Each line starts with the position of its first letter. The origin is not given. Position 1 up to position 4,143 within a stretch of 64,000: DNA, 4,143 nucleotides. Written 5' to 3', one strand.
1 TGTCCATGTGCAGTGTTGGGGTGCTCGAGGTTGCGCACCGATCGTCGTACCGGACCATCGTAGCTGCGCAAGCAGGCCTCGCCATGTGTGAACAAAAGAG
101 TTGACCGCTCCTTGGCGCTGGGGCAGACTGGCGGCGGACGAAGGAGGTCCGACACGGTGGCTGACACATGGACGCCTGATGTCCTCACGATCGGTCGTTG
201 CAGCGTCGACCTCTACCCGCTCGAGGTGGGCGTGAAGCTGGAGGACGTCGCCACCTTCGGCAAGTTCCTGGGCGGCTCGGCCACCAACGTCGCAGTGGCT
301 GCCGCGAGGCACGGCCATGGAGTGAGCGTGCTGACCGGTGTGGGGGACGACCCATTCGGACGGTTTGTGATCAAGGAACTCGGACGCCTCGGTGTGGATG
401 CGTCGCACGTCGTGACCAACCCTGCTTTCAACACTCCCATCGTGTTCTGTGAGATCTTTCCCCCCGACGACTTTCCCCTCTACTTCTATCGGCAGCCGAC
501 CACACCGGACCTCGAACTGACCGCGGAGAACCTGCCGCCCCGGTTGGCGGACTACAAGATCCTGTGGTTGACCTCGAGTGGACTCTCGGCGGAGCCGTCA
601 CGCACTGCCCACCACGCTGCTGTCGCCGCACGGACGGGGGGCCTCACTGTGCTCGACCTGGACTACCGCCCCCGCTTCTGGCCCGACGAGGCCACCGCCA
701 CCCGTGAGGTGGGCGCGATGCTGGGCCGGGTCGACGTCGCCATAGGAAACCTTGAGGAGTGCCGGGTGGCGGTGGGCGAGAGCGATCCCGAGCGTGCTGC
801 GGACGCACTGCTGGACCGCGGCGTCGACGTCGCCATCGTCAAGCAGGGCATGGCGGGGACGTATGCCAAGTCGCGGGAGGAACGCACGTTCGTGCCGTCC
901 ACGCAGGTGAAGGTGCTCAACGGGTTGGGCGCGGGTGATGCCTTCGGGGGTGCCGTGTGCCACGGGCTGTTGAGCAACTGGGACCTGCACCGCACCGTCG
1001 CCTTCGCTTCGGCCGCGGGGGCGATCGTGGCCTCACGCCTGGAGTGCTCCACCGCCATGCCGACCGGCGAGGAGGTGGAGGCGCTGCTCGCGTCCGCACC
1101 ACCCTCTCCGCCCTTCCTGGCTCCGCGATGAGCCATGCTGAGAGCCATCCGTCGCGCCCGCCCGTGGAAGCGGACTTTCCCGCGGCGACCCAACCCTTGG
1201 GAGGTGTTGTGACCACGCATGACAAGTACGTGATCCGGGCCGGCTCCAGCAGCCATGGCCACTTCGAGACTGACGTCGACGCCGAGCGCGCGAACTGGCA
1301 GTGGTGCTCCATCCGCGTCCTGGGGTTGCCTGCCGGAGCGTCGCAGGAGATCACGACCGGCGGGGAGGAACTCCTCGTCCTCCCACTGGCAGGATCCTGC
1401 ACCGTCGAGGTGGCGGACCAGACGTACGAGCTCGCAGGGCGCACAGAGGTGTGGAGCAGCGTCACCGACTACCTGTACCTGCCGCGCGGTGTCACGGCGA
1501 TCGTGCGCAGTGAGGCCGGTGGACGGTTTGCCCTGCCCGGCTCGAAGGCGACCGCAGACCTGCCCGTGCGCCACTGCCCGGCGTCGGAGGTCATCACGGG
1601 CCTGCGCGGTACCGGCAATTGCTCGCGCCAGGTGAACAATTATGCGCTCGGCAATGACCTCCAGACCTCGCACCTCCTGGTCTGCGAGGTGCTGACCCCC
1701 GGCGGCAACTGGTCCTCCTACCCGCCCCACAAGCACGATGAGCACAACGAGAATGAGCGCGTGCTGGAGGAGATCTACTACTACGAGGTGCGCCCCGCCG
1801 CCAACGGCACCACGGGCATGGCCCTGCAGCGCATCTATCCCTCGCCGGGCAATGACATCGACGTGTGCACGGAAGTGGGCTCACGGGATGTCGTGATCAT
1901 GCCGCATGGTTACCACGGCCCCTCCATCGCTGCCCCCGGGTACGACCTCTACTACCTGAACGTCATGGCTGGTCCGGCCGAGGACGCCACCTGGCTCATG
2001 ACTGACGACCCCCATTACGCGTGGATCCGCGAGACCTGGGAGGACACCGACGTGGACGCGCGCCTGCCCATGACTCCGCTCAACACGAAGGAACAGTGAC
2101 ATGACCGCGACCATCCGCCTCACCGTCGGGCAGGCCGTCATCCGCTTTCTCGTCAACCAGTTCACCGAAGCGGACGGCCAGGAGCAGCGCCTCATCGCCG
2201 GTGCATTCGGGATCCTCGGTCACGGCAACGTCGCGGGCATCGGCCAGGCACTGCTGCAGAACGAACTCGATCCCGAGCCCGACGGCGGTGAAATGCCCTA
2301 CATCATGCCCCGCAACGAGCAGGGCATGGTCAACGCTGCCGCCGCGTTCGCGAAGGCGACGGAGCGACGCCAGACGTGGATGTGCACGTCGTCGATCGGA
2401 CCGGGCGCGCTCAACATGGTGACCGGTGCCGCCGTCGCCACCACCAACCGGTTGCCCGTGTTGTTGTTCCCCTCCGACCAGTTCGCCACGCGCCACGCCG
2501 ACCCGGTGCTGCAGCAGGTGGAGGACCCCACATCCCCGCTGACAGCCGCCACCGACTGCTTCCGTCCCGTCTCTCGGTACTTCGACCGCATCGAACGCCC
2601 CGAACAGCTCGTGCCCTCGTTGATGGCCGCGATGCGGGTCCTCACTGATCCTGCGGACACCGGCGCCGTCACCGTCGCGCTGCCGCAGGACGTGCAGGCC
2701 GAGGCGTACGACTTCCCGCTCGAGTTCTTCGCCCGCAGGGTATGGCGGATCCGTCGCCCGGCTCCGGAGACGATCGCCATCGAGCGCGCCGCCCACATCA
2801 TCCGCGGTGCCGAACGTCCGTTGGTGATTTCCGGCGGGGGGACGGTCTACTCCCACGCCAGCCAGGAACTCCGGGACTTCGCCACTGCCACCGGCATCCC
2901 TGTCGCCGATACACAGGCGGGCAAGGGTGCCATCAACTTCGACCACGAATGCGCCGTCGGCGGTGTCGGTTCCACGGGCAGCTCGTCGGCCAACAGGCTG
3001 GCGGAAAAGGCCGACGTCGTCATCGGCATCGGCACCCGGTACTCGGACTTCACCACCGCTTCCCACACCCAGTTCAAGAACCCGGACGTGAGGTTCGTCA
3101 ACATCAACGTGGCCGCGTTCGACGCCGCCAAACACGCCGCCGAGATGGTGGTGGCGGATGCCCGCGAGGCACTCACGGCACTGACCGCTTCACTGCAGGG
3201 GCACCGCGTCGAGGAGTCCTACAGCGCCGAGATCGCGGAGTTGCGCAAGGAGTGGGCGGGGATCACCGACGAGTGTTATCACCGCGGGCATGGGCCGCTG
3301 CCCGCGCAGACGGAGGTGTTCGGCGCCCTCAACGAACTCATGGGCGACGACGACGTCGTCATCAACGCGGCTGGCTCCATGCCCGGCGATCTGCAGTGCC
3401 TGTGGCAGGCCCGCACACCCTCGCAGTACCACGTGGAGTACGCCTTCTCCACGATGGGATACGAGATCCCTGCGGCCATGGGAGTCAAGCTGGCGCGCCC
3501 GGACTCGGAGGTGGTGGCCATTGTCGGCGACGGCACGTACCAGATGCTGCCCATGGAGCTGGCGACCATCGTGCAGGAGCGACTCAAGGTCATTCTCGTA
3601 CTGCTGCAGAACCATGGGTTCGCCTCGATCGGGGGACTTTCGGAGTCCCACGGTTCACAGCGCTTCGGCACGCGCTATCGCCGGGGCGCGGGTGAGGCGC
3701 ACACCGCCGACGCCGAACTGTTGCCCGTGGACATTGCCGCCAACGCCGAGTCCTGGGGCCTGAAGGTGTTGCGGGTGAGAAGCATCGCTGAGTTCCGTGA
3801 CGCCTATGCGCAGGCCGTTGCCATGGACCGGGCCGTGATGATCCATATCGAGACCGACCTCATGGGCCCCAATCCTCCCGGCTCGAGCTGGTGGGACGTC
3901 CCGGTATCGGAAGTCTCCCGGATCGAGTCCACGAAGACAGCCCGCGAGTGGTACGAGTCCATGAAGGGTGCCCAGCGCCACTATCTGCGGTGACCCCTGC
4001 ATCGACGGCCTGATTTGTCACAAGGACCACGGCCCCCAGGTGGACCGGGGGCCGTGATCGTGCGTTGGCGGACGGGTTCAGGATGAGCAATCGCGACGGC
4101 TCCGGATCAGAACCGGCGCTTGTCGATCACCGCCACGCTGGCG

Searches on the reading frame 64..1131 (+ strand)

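Call 14: search_protein_families(library=pfam, proteins=[window:64-1131:+], max_evalue=0.001)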
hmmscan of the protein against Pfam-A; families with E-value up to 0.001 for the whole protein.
window:64-1131:+ (355 aa): 1 family
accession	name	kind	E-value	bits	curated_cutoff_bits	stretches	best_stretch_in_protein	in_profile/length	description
PF00294.29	PfkB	-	1.6e-48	166.1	25.8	1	39-334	3-301/302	pfkB family carbohydrate kinase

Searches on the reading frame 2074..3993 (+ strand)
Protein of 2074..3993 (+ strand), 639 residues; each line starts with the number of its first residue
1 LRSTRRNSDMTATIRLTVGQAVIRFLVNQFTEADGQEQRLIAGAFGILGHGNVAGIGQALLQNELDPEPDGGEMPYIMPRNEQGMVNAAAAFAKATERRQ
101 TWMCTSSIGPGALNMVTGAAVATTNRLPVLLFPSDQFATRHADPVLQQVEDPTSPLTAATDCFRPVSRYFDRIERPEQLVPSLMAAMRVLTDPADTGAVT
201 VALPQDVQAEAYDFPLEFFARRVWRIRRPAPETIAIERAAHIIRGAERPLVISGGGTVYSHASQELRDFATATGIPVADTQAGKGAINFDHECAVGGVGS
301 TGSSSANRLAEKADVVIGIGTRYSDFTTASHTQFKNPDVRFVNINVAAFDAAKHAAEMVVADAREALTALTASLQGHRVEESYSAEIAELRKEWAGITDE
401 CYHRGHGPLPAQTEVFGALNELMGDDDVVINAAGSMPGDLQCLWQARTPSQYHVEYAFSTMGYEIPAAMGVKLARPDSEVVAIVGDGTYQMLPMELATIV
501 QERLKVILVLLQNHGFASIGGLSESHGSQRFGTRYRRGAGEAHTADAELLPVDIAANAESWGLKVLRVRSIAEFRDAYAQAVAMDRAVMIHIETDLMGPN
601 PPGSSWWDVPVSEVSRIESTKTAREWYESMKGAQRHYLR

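Call 14: search_protein_families(library=pfam, proteins=[window:2074-3993:+], max_evalue=0.001)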
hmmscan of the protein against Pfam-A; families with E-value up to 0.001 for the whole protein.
window:2074-3993:+ (639 aa): 3 families
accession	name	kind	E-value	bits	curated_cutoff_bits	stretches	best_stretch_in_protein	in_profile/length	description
PF02775.26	TPP_enzyme_C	-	2.5e-37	128.4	21.9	1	433-592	2-151/151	Thiamine pyrophosphate enzyme, C-terminal TPP binding domain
PF00205.28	TPP_enzyme_M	-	1.2e-36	125.8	30.4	1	236-370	1-137/137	Thiamine pyrophosphate enzyme, central domain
PF02776.23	TPP_enzyme_N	-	6.7e-12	45.7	26.8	1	69-142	38-106/119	Thiamine pyrophosphate enzyme, N-terminal TPP binding domain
